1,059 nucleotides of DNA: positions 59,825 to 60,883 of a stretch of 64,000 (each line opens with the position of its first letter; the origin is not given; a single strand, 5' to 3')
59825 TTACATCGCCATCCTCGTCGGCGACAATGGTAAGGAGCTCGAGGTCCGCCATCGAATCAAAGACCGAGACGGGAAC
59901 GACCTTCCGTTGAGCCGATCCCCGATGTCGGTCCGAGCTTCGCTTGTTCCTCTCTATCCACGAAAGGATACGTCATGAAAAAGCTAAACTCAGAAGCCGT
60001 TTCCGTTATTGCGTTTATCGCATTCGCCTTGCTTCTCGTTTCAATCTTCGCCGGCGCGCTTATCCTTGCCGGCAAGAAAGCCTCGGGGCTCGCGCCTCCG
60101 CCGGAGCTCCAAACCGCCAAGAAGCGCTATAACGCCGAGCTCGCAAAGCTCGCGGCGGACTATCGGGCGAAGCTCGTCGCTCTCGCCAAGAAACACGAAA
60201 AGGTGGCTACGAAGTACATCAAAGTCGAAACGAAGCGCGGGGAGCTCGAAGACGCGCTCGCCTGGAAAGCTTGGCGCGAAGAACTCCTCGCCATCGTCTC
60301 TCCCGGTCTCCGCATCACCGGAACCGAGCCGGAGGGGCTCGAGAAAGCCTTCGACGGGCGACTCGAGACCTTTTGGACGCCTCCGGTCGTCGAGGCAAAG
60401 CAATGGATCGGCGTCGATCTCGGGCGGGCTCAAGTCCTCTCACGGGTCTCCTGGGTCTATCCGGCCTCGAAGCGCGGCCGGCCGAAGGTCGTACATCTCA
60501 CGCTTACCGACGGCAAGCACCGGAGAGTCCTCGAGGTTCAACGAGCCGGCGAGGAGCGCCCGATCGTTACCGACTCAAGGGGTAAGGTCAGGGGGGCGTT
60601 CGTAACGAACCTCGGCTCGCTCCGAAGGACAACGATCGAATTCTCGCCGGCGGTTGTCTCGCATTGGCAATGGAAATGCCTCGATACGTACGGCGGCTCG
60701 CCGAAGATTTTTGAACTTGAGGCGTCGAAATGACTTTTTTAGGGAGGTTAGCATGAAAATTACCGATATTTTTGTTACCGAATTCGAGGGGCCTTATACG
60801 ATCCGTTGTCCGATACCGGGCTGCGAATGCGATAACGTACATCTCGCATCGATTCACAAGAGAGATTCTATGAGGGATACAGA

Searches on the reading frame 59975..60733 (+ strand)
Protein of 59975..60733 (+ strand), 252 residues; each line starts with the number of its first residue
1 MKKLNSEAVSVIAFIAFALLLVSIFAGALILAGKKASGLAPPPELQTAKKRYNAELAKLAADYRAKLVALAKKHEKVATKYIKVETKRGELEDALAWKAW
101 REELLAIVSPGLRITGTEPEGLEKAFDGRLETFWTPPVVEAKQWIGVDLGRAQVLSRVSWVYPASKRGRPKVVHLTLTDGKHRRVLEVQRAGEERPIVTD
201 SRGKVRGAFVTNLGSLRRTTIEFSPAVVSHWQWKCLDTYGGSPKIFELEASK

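Call 3: search_protein_families(library=pfam, proteins=[window:59975-60733:+], max_evalue=0.1)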
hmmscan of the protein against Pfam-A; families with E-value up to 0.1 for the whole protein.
window:59975-60733:+ (252 aa): 3 families
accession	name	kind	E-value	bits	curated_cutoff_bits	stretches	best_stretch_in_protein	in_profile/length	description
PF00754.31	F5_F8_type_C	-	5.9e-06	26.9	28.2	1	121-175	13-68/127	F5/8 type C domain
PF22633.2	F5_F8_type_C_2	-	3.9e-05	24.6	27.8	1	124-180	1-58/91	NedA-like, galactose-binding domain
PF02174.23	IRS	-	0.037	14.5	22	1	225-251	34-60/92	PTB domain (IRS-1 type)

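Call 5: search_protein_families(library=phrogs, proteins=[window:59975-60733:+], max_evalue=0.01)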
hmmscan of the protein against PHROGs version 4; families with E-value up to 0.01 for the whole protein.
window:59975-60733:+ (252 aa): 0 families
